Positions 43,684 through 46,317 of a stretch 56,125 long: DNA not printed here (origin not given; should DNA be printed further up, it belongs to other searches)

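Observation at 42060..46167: Seven-gene operon joining three stand-alone PilZ receptors to a cNMP-domain/ParA-like/patatin phospholipase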

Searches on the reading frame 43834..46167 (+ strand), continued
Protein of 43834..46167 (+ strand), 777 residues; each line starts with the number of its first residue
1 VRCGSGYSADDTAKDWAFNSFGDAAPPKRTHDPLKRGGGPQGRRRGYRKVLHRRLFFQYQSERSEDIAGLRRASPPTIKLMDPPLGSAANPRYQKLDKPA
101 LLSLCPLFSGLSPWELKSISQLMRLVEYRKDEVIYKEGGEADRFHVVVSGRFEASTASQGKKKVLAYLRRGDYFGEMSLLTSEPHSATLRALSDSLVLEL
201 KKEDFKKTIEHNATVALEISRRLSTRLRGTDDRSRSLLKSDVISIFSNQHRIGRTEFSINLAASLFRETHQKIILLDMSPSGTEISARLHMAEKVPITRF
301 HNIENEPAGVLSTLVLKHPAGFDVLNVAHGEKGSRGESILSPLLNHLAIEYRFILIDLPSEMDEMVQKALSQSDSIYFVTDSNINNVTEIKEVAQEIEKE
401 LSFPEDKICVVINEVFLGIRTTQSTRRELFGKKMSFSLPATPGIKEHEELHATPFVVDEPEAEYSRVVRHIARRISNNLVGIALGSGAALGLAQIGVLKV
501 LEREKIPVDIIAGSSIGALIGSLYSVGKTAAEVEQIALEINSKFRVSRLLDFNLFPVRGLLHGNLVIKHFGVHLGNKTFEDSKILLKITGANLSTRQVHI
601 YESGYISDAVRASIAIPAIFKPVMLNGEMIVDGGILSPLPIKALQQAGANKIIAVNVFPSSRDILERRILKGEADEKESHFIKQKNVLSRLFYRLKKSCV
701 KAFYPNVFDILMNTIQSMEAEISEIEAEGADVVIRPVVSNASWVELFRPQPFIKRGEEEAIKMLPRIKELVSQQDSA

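Call 46: fold_search(model_id=the predicted structure, library=pdb)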
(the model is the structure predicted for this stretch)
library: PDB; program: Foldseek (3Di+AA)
matches with E <= 10: 1723; with E <= 0.001: 887
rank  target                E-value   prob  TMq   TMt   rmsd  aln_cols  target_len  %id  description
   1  5fya_A                3.9e-17  1.00  0.32  0.83   5.1       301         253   27  Cubic crystal of the native PlpD (released 2016-04-06)
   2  5fya_B                1.5e-16  1.00  0.31  0.82   5.6       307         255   26  Cubic crystal of the native PlpD (released 2016-04-06)
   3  5fqu_B                1.9e-16  1.00  0.31  0.82   5.2       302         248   26  Orthorhombic crystal structure of of PlpD (selenomethionine derivative) (released 2016-04-06)
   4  5fqu_A                2.8e-16  1.00  0.31  0.82   5.2       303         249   26  Orthorhombic crystal structure of of PlpD (selenomethionine derivative) (released 2016-04-06)
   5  9kej_A                3.3e-12  1.00  0.28  0.52   8.1       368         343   18  Cryo-EM structure of AbCapV S58A filament bound with 3'3'-cGAMP (released 2025-11-12)
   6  8zr9_A                9.0e-12  1.00  0.27  0.51  10.3       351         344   20  Cryo-EM structure of AbCapV filemant bound with 3',3'-cGAMP (released 2025-11-19)
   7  9jeh_A                1.4e-11  1.00  0.29  0.55   6.3       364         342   17  Cryo-EM structure of AbCapV dimer, apo form (released 2025-11-19)
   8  9jek_D                1.8e-11  1.00  0.30  0.56   7.1       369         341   17  Cryo-EM structure of AbCapV tetramer, intermediate form (released 2025-11-19)
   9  9ioq                  4.0e-11  1.00  0.29  0.61   5.9       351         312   18  Crystal structure of CapE bound cUA (released 2025-05-21)
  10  4pkb                  6.1e-11  1.00  0.27  0.49  10.7       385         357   12  CRYSTAL STRUCTURE OF PATATIN-17 COMPLEXED WITH METHYL ARACHIDONYL FLUOROPHOSPHONATE (MAFP) (released 2014-10-01)
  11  4byy_A                7.1e-11  1.00  0.19  0.55   9.8       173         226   20  Apo GlxR (released 2014-07-30)
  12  3ea0_B                8.8e-11  1.00  0.29  0.77   3.8       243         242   16  Crystal Structure of ParA Family ATPase from Chlorobium tepidum TLS (released 2008-09-23)
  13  3d0s_B                9.8e-11  1.00  0.19  0.58   2.2       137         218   19  cAMP receptor protein from m.tuberculosis, cAMP-free form (released 2009-02-03)
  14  9kh6_A                9.8e-11  1.00  0.30  0.58   7.2       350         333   14  cryo-EM structure of lipase/ligand/substrate complex (released 2026-03-04)
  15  3r6s_A                1.1e-10  1.00  0.19  0.56   9.9       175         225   19  Crystal structure of GlxR transcription factor from Corynebacterium glutamicum with cAMP (released 2012-03-28)
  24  1hyq                  3.5e-10  1.00  0.29  0.79   3.4       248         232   16  MIND BACTERIAL CELL DIVISION REGULATOR FROM A. FULGIDUS (released 2001-03-14)
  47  3ea0_A                1.1e-09  1.00  0.30  0.80   3.5       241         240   17  Crystal Structure of ParA Family ATPase from Chlorobium tepidum TLS (released 2008-09-23)
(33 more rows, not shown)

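Call 81: search_protein_families(library=pfam, proteins=[L033:12071-13381:+], max_evalue=0.000001)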
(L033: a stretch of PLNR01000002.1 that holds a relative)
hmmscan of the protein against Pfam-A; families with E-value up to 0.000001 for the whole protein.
L033:12071-13381:+ (436 aa): 9 families
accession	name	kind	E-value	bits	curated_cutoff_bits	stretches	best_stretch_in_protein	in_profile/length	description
PF01266.30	DAO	-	5.4e-17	62.8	27.9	1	8-55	1-50/353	FAD dependent oxidoreductase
PF12831.13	FAD_oxidored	-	3.2e-13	50.2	27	1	8-161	1-141/416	FAD dependent oxidoreductase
PF07992.20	Pyr_redox_2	-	3.1e-12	47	26.1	1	7-47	1-42/291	Pyridine nucleotide-disulphide oxidoreductase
PF03486.20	HI0933_like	-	9.1e-12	45.4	50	1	8-169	2-167/244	HI0933-like protein Rossmann domain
PF01946.23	Thi4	-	1e-10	41.7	26.2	1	7-56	18-68/235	Thi4 family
PF01494.25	FAD_binding_3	-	1.3e-09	38.2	22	1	8-337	3-320/349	FAD binding domain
PF00890.30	FAD_binding_2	-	1.5e-08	34.8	20.4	1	8-44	1-37/414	FAD binding domain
PF13450.12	NAD_binding_8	-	1.6e-08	35.1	21.9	1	11-42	1-32/68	NAD(P)-binding Rossmann-like domain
PF01134.28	GIDA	-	2.3e-07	30.7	22.1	0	8-35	1-28/391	Glucose inhibited division protein A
